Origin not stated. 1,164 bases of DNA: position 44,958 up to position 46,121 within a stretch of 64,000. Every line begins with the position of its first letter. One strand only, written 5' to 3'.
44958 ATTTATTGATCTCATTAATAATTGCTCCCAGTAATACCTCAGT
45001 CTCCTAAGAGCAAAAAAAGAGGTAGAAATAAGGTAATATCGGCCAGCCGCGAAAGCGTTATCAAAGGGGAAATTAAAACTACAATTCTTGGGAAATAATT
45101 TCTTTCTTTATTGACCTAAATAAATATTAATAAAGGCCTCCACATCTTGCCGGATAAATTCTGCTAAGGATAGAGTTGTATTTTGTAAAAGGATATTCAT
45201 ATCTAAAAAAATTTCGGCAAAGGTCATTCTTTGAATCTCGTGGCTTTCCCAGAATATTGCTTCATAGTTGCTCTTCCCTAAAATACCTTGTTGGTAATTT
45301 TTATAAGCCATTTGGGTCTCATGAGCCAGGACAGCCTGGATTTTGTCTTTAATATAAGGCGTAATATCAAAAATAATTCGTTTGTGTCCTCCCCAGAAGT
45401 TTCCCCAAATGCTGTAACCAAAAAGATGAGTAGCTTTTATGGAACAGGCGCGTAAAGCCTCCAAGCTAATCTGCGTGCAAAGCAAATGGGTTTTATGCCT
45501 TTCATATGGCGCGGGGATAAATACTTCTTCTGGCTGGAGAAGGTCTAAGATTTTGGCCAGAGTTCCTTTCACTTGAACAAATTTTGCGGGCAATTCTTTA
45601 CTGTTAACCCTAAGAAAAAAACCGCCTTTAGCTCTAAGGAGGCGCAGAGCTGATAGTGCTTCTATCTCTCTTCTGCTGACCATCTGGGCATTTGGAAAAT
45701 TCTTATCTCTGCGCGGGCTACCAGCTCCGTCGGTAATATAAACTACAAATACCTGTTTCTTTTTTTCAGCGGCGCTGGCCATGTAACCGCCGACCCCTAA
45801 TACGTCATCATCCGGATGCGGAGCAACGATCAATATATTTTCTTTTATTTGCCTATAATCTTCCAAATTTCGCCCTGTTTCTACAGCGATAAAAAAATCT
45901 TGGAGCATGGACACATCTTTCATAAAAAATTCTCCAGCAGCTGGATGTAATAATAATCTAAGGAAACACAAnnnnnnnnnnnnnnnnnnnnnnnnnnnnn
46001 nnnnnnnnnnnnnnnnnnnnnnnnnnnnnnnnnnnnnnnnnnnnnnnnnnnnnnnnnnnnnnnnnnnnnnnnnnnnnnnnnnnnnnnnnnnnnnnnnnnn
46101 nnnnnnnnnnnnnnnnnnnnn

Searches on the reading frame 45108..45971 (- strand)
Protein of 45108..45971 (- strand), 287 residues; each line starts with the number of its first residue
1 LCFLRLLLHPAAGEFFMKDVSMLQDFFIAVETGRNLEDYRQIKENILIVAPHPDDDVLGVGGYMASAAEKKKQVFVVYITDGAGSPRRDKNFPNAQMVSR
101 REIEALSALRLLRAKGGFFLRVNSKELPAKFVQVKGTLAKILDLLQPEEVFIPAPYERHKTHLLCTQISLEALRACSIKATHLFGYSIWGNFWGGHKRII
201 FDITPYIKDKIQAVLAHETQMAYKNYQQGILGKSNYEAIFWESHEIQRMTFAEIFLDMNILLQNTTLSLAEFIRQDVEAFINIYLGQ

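Call 36: search_protein_families(library=pfam, proteins=[window:45108-45971:-])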
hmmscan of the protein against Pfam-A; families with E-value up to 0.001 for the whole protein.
window:45108-45971:- (287 aa): 1 family
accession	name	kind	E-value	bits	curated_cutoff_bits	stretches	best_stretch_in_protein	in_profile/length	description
PF02585.22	PIG-L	-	2.8e-20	73.5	28.2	1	47-172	1-128/129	GlcNAc-PI de-N-acetylase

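Call 58: find_homologous_proteins(query=window:45108-45971:-, max_evalue=1e-80)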
Query window:45108-45971:- (287 aa): 140 proteins with E <= 1e-80 among 2004 candidates; the best 120 are listed.
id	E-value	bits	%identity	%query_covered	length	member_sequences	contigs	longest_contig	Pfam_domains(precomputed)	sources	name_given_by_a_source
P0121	2.3e-177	606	100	94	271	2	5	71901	PF02585.23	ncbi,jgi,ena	-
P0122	7.0e-164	562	91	94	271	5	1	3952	PF02585.23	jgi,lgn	jgi:LmbE family N-acetylglucosaminyl deacetylase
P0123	3.7e-156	537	87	94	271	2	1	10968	PF02585.23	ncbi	ncbi:MAG: PIG-L deacetylase family protein [bacterium]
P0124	4.7e-154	530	87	94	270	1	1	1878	PF02585.23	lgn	-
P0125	3.4e-150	517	84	94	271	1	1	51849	PF02585.23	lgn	-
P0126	1.8e-148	512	85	92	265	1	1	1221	PF02585.23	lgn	-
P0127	7.0e-134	464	76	94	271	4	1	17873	PF02585.23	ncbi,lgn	ncbi:MAG: PIG-L deacetylase family protein [Thermodesulfobacteriota bacterium]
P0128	3.7e-122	425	68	94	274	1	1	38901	PF02585.23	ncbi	-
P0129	8.4e-122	424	69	94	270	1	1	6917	PF02585.23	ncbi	-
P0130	8.5e-118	411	65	94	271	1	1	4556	PF02585.23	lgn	-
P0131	1.5e-101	358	59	94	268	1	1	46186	PF02585.23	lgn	-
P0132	1.3e-99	351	62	93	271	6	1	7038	PF02585.23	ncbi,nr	ncbi:MAG: PIG-L family deacetylase [Deltaproteobacteria bacterium]|nr:PIG-L family deacetylase [Delt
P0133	2.8e-99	350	63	90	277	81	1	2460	PF02585.23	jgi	jgi:LmbE family N-acetylglucosaminyl deacetylase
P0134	5.8e-96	339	59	91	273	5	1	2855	PF02585.23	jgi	jgi:LmbE family N-acetylglucosaminyl deacetylase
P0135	1.4e-94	335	59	90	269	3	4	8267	PF02585.23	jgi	jgi:LmbE family N-acetylglucosaminyl deacetylase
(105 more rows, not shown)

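Call 59: find_encoding_contigs(protein=P0122, flank=4000, max_places=6)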
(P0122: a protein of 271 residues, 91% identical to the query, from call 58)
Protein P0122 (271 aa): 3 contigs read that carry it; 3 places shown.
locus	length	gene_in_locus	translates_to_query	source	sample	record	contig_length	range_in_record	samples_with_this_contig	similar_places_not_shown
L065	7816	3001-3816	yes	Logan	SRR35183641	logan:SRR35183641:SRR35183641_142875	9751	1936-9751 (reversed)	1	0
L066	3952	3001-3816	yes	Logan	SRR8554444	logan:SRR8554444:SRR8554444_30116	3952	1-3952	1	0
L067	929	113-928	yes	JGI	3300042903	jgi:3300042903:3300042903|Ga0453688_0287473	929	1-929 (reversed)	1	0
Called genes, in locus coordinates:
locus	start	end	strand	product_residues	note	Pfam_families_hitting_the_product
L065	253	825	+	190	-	PF02525:Flavodoxin_2, PF03358:FMN_red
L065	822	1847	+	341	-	PF13580:SIS_2, PF22198:GKRP_SIS_2 (weak), PF22645:GKRP_SIS_N, PF01380:SIS (faint), PF20741:GKRP-like_C (faint)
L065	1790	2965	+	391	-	PF03702:AnmK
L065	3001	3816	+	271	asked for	PF02585:PIG-L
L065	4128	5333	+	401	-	PF13458:Peripla_BP_6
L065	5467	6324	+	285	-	PF02653:BPD_transp_2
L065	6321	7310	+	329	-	PF02653:BPD_transp_2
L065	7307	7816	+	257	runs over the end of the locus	PF13476:AAA_23 (weak), PF00005:ABC_tran, PF13304:AAA_21 (faint), PF12399:BCA_ABC_TP_C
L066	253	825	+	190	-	PF02525:Flavodoxin_2, PF03358:FMN_red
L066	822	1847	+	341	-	PF13580:SIS_2, PF22198:GKRP_SIS_2 (weak), PF22645:GKRP_SIS_N, PF01380:SIS (faint), PF20741:GKRP-like_C (faint)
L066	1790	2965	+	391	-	PF03702:AnmK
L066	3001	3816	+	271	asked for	PF02585:PIG-L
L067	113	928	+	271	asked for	PF02585:PIG-L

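Call 60: find_encoding_contigs(protein=P0121, flank=2500, max_places=6)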
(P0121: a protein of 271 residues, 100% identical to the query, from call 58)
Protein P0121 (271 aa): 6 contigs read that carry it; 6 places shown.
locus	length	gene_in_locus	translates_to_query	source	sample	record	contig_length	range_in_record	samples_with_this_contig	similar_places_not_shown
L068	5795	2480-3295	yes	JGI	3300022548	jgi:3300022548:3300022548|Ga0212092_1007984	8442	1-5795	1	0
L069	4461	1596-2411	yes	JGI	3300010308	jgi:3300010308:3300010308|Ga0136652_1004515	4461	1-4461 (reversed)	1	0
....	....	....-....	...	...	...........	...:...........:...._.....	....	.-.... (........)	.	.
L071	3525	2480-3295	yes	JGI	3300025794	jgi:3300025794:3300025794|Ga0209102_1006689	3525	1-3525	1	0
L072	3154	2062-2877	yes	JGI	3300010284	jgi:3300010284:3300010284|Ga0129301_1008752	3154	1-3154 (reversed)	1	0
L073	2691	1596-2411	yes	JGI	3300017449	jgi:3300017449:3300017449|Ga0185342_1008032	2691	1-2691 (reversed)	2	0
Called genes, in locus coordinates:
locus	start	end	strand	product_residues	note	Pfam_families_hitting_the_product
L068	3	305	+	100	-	?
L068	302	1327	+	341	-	PF13580:SIS_2, PF22198:GKRP_SIS_2 (weak), PF22645:GKRP_SIS_N, PF20741:GKRP-like_C (faint)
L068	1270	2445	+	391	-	PF03702:AnmK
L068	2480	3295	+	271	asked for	PF02585:PIG-L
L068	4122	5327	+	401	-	PF13433:Peripla_BP_5 (faint), PF13458:Peripla_BP_6, PF01094:ANF_receptor (faint)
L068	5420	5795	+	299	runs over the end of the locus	PF02653:BPD_transp_2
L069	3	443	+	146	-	?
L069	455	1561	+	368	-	PF03702:AnmK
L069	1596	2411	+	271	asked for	PF02585:PIG-L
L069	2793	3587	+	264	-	PF03099:BPL_LplA_LipB, PF02237:BPL_C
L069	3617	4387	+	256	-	PF03309:Pan_kinase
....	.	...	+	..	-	?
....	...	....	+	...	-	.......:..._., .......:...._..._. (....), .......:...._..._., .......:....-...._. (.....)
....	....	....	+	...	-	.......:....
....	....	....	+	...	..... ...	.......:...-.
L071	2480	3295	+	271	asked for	PF02585:PIG-L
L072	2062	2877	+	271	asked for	PF02585:PIG-L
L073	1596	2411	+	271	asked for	PF02585:PIG-L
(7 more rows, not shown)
